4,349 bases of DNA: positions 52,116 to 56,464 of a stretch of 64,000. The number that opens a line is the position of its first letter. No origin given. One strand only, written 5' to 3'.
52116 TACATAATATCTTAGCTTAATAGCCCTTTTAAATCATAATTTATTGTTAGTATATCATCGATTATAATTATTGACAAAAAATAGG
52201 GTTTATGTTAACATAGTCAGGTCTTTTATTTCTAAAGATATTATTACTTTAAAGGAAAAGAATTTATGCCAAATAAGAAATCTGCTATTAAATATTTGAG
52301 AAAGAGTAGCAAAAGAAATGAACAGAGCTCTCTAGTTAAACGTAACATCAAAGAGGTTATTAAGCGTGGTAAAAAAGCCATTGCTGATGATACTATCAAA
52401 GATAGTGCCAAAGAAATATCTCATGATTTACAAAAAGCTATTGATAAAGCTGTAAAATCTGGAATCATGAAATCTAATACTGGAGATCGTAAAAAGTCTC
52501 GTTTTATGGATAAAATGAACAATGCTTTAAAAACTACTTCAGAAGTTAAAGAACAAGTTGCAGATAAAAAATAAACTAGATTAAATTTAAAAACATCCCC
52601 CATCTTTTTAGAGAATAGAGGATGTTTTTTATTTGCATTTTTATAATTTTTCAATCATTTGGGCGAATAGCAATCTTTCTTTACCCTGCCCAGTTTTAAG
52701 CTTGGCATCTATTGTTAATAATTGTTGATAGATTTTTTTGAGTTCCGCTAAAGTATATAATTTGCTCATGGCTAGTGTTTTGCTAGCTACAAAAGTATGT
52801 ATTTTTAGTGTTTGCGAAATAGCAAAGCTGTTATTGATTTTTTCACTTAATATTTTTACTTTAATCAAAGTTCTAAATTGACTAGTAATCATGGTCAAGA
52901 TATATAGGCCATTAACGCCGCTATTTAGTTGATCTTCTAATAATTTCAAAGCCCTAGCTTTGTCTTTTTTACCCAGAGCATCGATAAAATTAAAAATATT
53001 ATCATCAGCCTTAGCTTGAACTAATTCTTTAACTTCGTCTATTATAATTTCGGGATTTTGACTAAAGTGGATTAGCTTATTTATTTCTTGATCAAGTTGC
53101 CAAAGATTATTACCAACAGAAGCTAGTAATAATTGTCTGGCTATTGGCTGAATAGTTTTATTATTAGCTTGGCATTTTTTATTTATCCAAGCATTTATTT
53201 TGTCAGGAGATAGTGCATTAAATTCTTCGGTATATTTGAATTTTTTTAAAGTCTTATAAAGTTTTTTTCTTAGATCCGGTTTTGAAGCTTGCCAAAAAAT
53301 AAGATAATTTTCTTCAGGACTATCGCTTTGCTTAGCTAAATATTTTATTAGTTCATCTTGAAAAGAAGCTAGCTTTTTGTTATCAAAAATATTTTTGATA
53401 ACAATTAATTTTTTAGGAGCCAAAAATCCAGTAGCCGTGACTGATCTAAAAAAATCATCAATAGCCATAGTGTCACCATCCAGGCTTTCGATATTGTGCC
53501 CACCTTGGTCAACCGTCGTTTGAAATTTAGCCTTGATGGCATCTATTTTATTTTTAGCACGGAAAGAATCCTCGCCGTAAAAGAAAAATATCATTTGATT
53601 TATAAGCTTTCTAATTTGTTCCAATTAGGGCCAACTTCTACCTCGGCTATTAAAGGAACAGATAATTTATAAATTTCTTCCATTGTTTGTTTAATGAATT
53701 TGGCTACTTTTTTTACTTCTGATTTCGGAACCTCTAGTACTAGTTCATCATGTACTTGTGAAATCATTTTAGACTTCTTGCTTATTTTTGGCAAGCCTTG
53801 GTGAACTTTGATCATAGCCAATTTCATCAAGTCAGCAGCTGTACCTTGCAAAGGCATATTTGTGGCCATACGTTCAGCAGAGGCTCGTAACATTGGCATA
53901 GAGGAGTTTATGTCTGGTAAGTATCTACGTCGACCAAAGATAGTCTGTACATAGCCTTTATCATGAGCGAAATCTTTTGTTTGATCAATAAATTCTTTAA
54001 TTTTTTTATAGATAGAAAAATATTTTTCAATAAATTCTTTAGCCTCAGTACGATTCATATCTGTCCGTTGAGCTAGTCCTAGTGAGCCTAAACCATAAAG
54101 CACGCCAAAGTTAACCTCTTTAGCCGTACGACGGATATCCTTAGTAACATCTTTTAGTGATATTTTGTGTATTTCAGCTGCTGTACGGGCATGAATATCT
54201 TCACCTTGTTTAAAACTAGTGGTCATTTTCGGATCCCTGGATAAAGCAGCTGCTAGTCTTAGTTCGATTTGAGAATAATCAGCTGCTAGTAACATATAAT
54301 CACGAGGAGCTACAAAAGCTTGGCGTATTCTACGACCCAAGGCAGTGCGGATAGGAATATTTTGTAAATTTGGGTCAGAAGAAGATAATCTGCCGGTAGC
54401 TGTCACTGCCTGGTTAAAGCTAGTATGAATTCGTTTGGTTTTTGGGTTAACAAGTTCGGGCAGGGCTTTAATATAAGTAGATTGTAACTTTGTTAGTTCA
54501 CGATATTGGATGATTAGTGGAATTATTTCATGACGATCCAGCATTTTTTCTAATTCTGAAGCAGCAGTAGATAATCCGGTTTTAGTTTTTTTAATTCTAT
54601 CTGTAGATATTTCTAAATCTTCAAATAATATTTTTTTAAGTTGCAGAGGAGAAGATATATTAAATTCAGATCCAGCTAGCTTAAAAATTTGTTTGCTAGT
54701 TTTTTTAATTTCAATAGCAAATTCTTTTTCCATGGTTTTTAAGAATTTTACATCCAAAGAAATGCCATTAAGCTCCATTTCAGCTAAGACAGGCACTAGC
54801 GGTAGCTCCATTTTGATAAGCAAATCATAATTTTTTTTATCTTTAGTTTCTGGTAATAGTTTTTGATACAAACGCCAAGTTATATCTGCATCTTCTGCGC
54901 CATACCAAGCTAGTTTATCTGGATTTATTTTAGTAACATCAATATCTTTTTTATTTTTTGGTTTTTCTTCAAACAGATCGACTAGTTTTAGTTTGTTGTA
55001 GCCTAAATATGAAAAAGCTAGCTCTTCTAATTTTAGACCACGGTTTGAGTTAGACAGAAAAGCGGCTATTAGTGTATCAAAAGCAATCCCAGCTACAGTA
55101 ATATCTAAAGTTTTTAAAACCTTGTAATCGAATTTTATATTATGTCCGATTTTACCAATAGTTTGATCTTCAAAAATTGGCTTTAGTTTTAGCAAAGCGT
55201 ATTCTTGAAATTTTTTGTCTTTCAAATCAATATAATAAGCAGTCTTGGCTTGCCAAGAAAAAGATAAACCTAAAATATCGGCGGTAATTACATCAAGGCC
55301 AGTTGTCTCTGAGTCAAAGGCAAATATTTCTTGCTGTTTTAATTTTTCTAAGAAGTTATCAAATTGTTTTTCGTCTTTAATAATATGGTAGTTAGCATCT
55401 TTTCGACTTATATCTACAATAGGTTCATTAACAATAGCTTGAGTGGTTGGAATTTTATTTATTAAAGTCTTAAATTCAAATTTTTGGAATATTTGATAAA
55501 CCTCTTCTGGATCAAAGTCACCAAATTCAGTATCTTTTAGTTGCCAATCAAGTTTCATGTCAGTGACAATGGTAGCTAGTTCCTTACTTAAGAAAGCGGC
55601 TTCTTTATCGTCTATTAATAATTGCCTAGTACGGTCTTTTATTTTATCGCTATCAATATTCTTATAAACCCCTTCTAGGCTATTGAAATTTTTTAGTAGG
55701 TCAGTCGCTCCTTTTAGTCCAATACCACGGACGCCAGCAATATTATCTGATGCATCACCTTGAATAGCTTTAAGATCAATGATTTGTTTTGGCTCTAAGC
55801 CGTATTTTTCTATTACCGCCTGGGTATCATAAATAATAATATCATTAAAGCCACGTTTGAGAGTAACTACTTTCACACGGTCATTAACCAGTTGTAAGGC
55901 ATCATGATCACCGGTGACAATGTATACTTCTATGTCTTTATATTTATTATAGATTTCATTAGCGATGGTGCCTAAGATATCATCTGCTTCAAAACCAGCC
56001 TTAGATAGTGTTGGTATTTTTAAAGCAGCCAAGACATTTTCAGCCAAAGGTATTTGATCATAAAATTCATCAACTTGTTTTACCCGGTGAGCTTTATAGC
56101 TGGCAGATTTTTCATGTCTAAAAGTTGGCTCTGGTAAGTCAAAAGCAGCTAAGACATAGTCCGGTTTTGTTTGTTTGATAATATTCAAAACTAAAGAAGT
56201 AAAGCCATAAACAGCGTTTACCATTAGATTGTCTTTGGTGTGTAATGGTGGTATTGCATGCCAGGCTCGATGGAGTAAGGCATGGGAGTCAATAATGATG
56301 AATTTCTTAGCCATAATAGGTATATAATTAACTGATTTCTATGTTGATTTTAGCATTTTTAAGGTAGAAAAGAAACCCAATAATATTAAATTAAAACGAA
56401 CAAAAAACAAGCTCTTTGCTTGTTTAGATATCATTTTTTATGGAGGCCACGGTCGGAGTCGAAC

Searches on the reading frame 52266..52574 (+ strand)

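Call 22: search_protein_families(library=pfam, proteins=[window:52266-52574:+], max_evalue=0.001)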
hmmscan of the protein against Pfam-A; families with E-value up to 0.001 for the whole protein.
window:52266-52574:+ (102 aa): 1 family
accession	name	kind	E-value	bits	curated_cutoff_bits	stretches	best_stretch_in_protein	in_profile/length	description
PF01649.23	Ribosomal_S20p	-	9.2e-16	58.7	29.5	1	2-85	1-83/83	Ribosomal protein S20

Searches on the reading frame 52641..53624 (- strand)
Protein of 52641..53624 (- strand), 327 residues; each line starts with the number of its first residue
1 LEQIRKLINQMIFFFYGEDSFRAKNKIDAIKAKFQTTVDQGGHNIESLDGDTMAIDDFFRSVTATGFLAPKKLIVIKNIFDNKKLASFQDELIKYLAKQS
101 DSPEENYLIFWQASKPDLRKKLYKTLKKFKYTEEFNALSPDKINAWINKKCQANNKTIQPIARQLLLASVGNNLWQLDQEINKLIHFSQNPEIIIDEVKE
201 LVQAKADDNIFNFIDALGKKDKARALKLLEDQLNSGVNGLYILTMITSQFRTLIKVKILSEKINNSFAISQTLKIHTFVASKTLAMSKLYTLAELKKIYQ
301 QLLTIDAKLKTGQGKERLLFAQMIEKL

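Call 22: search_protein_families(library=pfam, proteins=[window:52641-53624:-], max_evalue=0.001)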
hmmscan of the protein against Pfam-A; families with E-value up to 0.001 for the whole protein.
window:52641-53624:- (327 aa): 3 families
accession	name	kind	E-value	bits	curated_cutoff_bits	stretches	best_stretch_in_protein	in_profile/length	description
PF21694.2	DNA_pol3_delta_C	-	1.9e-27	96.1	27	1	208-325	2-119/121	DNA polymerase III delta subunit, C-terminal domain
PF06144.19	DNA_pol3_delta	-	3.5e-12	46.8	21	1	14-128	2-116/124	DNA polymerase III, delta subunit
PF12169.13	DNA_pol3_gamma3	-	3.5e-05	24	24.4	1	208-303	16-104/143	DNA polymerase III subunits gamma and tau domain III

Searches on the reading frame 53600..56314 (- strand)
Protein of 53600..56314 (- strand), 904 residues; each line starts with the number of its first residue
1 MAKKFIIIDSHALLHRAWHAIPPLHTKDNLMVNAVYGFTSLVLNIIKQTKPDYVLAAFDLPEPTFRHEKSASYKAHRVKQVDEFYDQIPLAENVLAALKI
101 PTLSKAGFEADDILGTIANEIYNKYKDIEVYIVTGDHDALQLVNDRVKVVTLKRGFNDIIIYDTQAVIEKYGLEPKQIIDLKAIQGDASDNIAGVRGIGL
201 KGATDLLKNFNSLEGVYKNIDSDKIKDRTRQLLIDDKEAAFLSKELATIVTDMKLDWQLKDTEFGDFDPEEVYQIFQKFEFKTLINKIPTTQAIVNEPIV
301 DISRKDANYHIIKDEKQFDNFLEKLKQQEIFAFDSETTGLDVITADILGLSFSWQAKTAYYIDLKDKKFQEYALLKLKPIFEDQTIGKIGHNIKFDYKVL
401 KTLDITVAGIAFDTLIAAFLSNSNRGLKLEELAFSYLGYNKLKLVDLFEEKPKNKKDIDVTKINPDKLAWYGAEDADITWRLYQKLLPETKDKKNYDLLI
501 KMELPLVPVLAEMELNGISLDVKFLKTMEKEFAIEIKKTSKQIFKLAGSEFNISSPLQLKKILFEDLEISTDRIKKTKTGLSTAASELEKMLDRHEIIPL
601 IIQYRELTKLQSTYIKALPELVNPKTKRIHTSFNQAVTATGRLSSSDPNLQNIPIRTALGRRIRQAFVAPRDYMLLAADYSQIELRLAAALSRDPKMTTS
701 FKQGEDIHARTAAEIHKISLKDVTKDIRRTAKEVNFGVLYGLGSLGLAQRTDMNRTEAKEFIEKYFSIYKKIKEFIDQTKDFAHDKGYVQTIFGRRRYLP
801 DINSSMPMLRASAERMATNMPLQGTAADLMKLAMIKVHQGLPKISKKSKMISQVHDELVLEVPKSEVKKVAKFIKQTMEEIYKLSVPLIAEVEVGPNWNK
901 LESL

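Call 22: search_protein_families(library=pfam, proteins=[window:53600-56314:-], max_evalue=0.001)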
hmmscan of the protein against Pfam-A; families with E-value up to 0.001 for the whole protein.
window:53600-56314:- (904 aa): 5 families
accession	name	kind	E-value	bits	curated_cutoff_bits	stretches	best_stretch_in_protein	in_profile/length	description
PF00476.26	DNA_pol_A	-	6.4e-155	516.2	34.3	1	523-899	2-380/381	DNA polymerase family A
PF02739.22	5_3_exonuc_N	-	3.7e-50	170.3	34.3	1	4-172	1-164/164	5'-3' exonuclease, N-terminal resolvase-like domain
PF01612.26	DNA_pol_A_exo1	-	1.1e-29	103.9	23.6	1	309-490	1-172/173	3'-5' exonuclease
PF01367.25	5_3_exonuc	-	1.5e-28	99.6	40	1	174-269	2-96/97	5'-3' exonuclease, C-terminal SAM fold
PF22619.2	DNA_polI_exo1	-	3.1e-08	34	27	1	343-432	11-96/140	DNA polymerase I, ribonuclease H-like domain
